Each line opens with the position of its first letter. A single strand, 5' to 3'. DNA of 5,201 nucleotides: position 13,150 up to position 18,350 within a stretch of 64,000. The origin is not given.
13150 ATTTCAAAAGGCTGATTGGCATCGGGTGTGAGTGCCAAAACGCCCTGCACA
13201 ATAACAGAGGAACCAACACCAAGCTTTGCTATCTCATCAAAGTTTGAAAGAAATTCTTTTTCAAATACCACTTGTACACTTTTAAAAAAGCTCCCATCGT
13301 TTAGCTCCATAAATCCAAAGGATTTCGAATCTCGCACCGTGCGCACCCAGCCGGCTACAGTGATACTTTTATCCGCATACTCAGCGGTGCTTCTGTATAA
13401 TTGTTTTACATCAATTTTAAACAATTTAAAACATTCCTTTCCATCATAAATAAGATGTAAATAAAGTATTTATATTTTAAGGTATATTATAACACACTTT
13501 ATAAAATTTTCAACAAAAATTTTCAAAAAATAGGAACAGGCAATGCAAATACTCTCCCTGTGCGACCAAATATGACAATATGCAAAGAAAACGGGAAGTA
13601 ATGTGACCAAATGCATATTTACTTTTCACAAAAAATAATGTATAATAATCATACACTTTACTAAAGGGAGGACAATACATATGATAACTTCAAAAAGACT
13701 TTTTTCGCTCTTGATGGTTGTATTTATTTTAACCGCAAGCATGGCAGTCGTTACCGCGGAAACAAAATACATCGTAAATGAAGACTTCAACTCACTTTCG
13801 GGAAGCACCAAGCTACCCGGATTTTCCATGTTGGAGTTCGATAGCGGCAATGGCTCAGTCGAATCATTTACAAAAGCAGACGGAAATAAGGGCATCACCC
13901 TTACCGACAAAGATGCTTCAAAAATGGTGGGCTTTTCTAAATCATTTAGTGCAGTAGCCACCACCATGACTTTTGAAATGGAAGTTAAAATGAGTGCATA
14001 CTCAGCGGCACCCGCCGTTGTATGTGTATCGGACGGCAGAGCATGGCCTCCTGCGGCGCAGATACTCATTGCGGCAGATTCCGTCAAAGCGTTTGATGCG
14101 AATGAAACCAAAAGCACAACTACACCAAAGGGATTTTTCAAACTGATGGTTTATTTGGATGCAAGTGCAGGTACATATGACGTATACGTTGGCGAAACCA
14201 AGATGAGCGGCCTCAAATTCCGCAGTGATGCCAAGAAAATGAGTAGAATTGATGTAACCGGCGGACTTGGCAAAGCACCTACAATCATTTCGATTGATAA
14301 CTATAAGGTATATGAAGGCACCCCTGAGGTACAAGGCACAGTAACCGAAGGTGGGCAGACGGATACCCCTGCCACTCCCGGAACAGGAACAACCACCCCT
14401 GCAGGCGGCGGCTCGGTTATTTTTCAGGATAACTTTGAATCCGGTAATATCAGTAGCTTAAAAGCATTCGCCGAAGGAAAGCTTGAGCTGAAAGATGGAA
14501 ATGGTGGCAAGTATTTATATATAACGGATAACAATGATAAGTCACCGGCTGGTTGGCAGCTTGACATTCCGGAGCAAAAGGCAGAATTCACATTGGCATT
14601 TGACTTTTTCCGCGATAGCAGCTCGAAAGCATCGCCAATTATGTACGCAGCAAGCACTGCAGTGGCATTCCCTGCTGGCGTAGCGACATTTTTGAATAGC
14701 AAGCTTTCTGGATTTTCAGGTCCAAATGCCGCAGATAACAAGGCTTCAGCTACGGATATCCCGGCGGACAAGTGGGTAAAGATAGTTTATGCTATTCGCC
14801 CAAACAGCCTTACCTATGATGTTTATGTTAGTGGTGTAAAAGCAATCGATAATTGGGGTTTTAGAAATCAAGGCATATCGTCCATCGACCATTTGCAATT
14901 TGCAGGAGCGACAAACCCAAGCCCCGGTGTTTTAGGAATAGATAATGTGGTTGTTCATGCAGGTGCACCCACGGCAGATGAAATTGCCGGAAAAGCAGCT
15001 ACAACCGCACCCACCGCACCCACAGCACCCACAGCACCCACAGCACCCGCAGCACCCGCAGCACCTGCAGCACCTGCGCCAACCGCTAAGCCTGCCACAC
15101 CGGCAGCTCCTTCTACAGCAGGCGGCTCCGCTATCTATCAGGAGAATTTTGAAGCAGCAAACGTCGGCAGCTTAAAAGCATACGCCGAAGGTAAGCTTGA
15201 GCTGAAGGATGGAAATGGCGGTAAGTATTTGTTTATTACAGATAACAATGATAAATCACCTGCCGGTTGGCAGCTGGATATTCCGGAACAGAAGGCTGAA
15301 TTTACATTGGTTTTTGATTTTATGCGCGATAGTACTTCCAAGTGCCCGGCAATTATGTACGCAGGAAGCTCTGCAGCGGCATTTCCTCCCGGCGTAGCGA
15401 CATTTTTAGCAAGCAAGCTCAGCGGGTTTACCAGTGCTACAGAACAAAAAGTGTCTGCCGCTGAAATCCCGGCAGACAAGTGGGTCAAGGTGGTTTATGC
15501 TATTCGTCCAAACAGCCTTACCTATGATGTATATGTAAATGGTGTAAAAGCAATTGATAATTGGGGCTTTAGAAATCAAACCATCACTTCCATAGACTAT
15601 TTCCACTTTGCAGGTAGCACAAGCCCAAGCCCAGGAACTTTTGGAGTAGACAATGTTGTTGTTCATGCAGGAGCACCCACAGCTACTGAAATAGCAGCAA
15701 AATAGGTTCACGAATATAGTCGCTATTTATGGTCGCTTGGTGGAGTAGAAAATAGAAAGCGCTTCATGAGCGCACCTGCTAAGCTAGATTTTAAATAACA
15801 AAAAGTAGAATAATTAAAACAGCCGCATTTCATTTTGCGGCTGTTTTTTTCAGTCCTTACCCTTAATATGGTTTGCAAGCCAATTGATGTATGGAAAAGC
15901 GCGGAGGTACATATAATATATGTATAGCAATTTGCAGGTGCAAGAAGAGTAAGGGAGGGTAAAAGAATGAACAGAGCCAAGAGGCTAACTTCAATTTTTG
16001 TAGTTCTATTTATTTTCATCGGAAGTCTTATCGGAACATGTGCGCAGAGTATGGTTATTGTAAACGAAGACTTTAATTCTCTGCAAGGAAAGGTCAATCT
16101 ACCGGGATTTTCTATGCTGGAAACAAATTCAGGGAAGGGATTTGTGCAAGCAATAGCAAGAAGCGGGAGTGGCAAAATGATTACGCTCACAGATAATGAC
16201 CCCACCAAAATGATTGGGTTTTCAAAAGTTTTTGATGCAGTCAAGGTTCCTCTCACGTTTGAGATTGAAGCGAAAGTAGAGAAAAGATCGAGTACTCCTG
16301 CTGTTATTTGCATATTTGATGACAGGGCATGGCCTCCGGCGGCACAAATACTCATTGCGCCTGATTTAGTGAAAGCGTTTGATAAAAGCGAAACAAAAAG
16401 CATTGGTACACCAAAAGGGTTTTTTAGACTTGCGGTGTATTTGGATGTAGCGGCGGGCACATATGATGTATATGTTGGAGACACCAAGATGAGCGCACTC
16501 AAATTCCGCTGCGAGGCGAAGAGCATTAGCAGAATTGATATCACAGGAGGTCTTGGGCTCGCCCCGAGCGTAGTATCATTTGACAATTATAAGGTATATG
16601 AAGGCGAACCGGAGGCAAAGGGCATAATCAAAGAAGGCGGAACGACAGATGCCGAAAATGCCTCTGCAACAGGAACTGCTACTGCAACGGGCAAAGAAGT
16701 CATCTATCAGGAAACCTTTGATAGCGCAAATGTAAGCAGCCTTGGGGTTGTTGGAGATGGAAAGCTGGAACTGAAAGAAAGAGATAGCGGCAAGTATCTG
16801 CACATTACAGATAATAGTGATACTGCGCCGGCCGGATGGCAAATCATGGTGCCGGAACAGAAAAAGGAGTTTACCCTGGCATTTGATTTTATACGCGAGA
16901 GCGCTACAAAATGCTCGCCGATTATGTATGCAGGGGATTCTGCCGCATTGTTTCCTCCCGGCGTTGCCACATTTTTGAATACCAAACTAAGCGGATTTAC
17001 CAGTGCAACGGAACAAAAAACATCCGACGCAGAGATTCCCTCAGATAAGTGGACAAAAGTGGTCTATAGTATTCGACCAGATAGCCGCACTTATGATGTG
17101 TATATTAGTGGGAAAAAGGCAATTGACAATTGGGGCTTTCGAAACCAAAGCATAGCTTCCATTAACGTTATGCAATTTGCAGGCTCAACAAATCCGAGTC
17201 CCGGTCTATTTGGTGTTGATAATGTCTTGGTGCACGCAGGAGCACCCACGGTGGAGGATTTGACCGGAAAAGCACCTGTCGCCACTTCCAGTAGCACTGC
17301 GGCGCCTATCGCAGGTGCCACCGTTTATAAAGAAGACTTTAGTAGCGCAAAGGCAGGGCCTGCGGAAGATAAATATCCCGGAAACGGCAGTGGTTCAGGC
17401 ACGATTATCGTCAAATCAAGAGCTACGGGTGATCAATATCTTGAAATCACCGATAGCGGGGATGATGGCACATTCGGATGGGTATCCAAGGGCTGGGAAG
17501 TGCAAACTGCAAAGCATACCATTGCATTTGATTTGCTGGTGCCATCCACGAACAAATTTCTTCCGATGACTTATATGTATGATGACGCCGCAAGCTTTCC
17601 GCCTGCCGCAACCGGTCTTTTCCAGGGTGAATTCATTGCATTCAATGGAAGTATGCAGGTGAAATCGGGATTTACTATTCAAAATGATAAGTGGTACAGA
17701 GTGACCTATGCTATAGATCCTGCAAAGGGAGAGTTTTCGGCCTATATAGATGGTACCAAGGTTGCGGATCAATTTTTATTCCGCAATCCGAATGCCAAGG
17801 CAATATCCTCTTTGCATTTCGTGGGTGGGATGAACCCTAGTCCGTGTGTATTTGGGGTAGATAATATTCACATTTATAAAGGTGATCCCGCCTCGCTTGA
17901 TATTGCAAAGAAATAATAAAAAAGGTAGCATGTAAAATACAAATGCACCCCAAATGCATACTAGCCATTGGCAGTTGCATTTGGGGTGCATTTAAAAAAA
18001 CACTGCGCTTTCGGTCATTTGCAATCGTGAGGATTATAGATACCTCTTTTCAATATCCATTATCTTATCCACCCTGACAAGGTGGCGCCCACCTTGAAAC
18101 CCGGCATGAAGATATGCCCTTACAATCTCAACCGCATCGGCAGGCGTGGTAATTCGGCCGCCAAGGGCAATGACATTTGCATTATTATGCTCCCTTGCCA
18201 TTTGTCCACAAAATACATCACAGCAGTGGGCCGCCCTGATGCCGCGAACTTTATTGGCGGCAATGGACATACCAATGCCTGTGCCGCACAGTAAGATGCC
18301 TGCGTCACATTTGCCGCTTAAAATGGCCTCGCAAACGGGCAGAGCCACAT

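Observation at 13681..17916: Tandem paralogous secreted proteins built from a repeated uncharacterised ~190-aa module; recent intragenic and intergenic duplication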

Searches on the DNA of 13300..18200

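Call 46: search_rna_families(source=window, start=13300, end=18200, threshold=evalue, max_evalue=1)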
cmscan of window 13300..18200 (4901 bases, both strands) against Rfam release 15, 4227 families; matches with E-value up to 1: 2.
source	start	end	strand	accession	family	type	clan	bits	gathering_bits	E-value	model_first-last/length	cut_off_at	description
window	17941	17993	-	RF03556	mir-559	Gene; miRNA;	-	24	95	0.3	22-70/91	no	mir-559 microRNA precursor family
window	14344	14422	-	RF01880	Xist_exon1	Gene; lncRNA;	-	15.7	50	0.7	1-85/85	no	X-chromosome inactivation gene exon 1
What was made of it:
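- Tried and rejected: Rfam on 13300-18200: only chance-level hits (call 46).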

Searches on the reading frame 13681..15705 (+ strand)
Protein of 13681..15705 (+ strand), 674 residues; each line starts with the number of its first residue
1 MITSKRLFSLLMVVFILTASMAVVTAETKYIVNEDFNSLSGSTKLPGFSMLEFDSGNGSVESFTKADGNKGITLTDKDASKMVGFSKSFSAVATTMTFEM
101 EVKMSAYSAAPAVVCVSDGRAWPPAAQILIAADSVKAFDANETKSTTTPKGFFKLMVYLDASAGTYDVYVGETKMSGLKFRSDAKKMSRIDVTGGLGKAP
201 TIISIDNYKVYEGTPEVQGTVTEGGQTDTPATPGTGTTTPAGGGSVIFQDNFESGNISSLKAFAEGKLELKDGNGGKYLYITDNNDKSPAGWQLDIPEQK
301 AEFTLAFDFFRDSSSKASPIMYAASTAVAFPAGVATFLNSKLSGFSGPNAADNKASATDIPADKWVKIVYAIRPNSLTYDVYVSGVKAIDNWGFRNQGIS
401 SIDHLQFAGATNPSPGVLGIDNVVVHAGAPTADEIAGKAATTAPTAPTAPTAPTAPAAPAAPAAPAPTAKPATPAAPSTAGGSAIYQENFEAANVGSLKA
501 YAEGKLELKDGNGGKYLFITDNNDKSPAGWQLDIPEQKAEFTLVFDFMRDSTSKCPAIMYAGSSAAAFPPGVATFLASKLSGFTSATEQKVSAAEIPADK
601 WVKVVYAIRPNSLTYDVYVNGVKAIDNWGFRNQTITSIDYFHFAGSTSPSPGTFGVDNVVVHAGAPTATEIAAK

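Call 3: search_protein_families(library=pfam, proteins=[window:13681-15705:+], max_evalue=10)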
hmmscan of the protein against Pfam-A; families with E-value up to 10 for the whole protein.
window:13681-15705:+ (674 aa): 7 families
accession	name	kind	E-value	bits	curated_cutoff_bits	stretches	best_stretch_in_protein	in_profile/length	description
PF13385.13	Laminin_G_3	-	7.1e-08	33.2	27.6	2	575-672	55-151/151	Concanavalin A-like lectin/glucanases superfamily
PF02018.23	CBM_4_9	-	0.00061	20.6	25.9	1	245-286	2-46/136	Carbohydrate binding domain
PF02218.20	HS1_rep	-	0.014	16.3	27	1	511-531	1-21/36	Repeat in HS1/Cortactin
PF16708.10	LppA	-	0.057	13.8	26.4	1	580-615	71-106/153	Lipoprotein confined to pathogenic Mycobacterium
PF17992.7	Agarase_CBM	-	0.17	12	26.3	1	371-428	115-170/178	Agarase CBM like domain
PF21407.2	SduA_N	-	0.19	12.3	27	0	488-510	55-77/102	Shedu protein SduA, N-terminal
PF14344.12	DUF4397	-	0.5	11.4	30.6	0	609-633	9-33/119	Domain of unknown function (DUF4397)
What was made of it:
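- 13681..15705 (+): Gene A: 674-aa protein = signal peptide + N-type module + M1 + Pro/Thr/Ala linker + M2. Pfam Laminin_G_3 33.2 bits against gathering score 27.6 (call 3).
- On Pfam PF13385 Laminin_G_3: A scores 33.2 bits and B scores 36.0 bits (call 3).
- Pfam Laminin_G_3 passes its gathering score for both proteins (call 3).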

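Call 4: search_protein_families(library=ncbifam, proteins=[window:13681-15705:+], max_evalue=10)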
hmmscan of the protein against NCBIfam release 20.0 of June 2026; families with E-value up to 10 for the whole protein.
window:13681-15705:+ (674 aa): 3 families
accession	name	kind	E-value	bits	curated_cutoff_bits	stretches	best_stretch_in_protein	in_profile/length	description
NF033761.1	gliding_GltJ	equivalog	0.044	12.9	450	1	293-479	295-471/671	adventurous gliding motility protein GltJ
NF038253.1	GBS_IgA_bnd_BAC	equivalog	0.8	7.4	1700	1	441-478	839-876/1127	IgA Fc-binding protein BAC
NF008153.0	PRK10905.1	equivalog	2.5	7.2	256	1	438-504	284-342/424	cell division protein DamX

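Call 12: search_solved_structures(query=window:13681-15705:+, max_evalue=10, show_alignments=2)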
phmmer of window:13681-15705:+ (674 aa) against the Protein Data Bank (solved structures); distinct sequences matched with E-value up to 10: 5.
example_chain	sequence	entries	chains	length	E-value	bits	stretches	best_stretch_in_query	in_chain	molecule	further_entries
9v10_Ia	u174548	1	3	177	0.18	13.5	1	429-537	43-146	Protein SPMIP1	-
8otz_A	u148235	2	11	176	0.33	12.7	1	431-537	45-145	ATP6V1F neighbor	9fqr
2gqb_A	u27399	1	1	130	1.5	10.5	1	435-478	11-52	conserved hypothetical protein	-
8bfl_A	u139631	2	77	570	1.6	10.4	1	138-278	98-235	Major head protein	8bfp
4wzf_A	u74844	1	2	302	9.1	7.9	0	446-492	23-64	1,3-beta-glucanase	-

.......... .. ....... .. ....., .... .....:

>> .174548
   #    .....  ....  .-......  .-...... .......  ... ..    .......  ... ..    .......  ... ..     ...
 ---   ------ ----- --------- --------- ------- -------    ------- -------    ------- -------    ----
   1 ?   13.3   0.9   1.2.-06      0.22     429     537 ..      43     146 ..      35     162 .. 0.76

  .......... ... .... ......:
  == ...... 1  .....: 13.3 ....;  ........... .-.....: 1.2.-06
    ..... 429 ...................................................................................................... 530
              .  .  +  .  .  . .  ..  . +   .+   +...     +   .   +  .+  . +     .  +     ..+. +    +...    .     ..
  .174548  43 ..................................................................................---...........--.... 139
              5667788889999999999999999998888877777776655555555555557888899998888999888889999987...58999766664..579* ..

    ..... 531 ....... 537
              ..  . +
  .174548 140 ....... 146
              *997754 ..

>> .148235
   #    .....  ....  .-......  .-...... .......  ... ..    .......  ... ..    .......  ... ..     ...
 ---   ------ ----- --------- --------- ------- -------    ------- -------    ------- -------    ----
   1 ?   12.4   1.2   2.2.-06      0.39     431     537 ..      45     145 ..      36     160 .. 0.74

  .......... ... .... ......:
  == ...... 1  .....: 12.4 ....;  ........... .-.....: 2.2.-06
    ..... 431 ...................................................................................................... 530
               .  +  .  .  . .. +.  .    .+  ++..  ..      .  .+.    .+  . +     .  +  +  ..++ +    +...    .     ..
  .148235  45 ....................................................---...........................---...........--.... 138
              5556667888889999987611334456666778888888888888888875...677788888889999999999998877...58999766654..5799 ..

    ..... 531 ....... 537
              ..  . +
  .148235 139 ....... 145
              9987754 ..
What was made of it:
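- Tried and rejected: PDB by single sequence: nothing (call 12).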

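Call 13: find_homologous_proteins(query=window:13681-15705:+, max_evalue=0.001)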
Query window:13681-15705:+ (674 aa): 1 proteins with E <= 0.001 among 8000 candidates.
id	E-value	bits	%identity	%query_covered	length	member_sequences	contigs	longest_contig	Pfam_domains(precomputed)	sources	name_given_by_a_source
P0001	4.1e-203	695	50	100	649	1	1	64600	PF22585.4,PF13385.14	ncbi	-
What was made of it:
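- Tried and rejected: Full-length A returned only its neighbour B, probably because the low-complexity linker swamped the candidate list (call 13).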

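Call 32: find_encoding_contigs(protein=P0001, flank=3000, max_places=4)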
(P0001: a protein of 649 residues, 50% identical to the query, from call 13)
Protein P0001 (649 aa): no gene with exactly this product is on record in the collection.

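Call 33: list_cluster_members(proteins=[window:13681-15705:+, P0001, P0002, P0003, P0006, P0008, P0009])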
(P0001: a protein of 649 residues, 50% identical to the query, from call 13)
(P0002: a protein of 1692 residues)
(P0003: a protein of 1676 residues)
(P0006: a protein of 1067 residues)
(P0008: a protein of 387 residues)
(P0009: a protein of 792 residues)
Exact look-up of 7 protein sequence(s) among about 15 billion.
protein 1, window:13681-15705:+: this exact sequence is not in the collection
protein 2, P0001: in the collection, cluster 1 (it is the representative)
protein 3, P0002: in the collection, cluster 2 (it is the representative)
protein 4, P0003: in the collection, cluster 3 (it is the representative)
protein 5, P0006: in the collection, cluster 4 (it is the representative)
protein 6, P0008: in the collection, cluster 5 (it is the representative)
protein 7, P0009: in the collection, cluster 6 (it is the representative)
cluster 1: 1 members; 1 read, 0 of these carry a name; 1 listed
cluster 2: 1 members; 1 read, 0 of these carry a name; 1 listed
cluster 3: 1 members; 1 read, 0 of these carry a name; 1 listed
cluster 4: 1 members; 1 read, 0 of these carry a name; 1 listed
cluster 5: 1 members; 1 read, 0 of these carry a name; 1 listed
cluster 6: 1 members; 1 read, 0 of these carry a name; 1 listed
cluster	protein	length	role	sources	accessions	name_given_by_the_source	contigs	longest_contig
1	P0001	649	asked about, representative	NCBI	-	-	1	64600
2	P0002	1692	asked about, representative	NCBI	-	-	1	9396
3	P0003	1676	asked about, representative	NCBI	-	-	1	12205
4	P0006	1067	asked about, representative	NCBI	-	-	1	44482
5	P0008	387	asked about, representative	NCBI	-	-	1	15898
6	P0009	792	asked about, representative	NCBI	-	-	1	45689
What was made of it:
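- The exact protein A sequence is not in the protein collection (call 33).
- Tried and rejected: Cluster look-up: all close relatives are unnamed NCBI singletons (call 33).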

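Call 79: search_protein_families(library=phrogs, proteins=[window:13681-15705:+], max_evalue=0.01)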
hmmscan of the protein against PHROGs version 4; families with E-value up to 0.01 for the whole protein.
window:13681-15705:+ (674 aa): 3 families
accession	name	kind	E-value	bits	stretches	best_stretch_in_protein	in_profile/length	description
phrog_6011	-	head and packaging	3e-07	31.6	1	502-627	49-179/221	virion structural protein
phrog_37693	-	unknown function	0.0049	18.1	0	289-303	18-32/48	-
phrog_19151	-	unknown function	0.0076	17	0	592-623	13-44/91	-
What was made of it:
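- There is a weak PHROG hit to a virion structural protein (call 79).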

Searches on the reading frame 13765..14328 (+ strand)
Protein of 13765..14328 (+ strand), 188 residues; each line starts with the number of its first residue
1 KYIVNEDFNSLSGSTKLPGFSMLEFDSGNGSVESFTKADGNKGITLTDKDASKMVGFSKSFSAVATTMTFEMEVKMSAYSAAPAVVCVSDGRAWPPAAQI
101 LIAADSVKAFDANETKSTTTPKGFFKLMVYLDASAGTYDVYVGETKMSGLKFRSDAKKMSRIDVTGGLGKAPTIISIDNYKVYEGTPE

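Call 44: search_protein_families(library=pfam, proteins=[window:13765-14328:+], max_evalue=1)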
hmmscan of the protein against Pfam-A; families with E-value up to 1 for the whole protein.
window:13765-14328:+ (188 aa): 0 families

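Call 71: predict_structure(alignment_id=A5)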
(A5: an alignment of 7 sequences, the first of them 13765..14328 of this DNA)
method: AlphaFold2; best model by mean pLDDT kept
length: 188 residues; sequences in the alignment: 7
mean_pLDDT: 88.1   pTM: 0.86
mean pLDDT of the five models: 88.1, 87.4, 87.2, 80.5, 64.9
residues with pLDDT >= 90: 125; 70-90: 45; 50-70: 15; < 50: 3
segments of 3 or more residues with pLDDT < 50: none
pLDDT, mean of each block of 10 residues (from residue 1): 89 57 59 88 90 85 93 95 94 86 96 92 96 95 95 93 86 93 90
secondary structure, 60 per line:
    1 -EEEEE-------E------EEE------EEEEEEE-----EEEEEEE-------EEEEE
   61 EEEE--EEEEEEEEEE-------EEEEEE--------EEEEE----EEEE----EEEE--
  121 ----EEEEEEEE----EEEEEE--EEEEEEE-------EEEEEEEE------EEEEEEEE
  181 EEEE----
elements in order: E2-6 E21-23 E30-36 E42-48 E56-64 E67-76 E84-89 E98-102 E107-110 E115-118 E125-132 E137-142 E145-151 E159-166 E173-184
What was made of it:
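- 13765..14328 (+): A_N: N-type ConA/LamG-like module (aa 29-216). AlphaFold pLDDT 88.1, pTM 0.86 (call 71).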

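Call 73: fold_search(model_id=the predicted structure, library=pdb)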
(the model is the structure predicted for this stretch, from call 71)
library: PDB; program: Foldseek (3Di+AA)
matches with E <= 10: 1762; with E <= 0.001: 204
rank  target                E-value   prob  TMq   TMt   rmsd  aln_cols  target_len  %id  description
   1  5mqr                  5.0e-08  1.00  0.81  0.15   3.1       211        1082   11  Sialidase BT_1020 (released 2017-03-22)
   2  6yp6                  4.0e-06  1.00  0.67  0.59   5.6       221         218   15  Structural annotation of the conserved carbohydrate esterase vb_24B_21 from Shiga toxin-encoding bacteriophage phi24B (released 2020-09-16)
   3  4bq2_A                8.3e-06  1.00  0.56  0.17   5.9       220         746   14  Structural analysis of an exo-beta-agarase (released 2013-08-14)
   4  8axs_B                1.1e-05  1.00  0.61  0.22   4.2       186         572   12  Sialidases and Fucosidases of Akkermansia muciniphila are key for rapid growth on colonic mucin and nutrient sharing a (released 2023-03-01)
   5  1byh_A                1.2e-05  1.00  0.58  0.52   6.7       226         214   15  MOLECULAR AND ACTIVE-SITE STRUCTURE OF A BACILLUS (1-3,1-4)-BETA-GLUCANASE (released 1993-10-31)
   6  4bq3_C                1.4e-05  1.00  0.55  0.18   5.8       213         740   13  Structural analysis of an exo-beta-agarase (released 2013-08-14)
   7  8hls_A                1.5e-05  1.00  0.63  0.23   4.1       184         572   13  Crystal structure of the sialidase Am1547 from A.muciniphila (released 2024-06-05)
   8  8axi_B                1.5e-05  1.00  0.63  0.23   5.6       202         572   11  Sialidases and Fucosidases of Akkermansia muciniphila are key for rapid growth on colonic mucin and nutrient sharing a (released 2023-03-01)
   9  4bq3_A                1.5e-05  1.00  0.52  0.17   8.5       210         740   11  Structural analysis of an exo-beta-agarase (released 2013-08-14)
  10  9eob                  1.6e-05  1.00  0.63  0.23   4.4       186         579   11  Engineered GH181 sialidase from Akkermansia muciniphila (released 2025-03-26)
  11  4bq1_A                1.7e-05  1.00  0.58  0.46   6.3       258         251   15  Crystal structure of of LamAcat from Zobellia galactanivorans (released 2013-12-18)
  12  4bow_A                2.4e-05  1.00  0.61  0.48   6.1       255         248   15  Crystal structure of LamA_E269S from Z. galactanivorans in complex with laminaritriose and laminaritetraose (released 2013-12-18)
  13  4bq5_A                2.4e-05  1.00  0.57  0.18   5.6       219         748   13  Structural analysis of an exo-beta-agarase (released 2013-08-14)
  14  3n7m                  2.5e-05  1.00  0.62  0.32   5.6       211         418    8  Crystal structure of W1252A mutant of HCR D/C VPI 5995 (released 2010-09-08)
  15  4bq3_D                2.9e-05  1.00  0.57  0.18   5.4       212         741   12  Structural analysis of an exo-beta-agarase (released 2013-08-14)
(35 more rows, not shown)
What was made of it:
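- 13765..14328 (+): Foldseek top hit 5mqr, TMq 0.81 (call 73).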

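Call 76: find_related_loci(query=A2, collection=metagenome_contigs, flank=8000)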
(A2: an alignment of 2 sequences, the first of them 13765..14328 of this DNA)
Query A2 (188 aa) in metagenome_contigs; peptide patterns used: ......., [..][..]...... (x = any residue, [..] = any of these).
297 stretches matched a pattern, but none encodes a relative of the query by tblastn (E <= 1e-3).
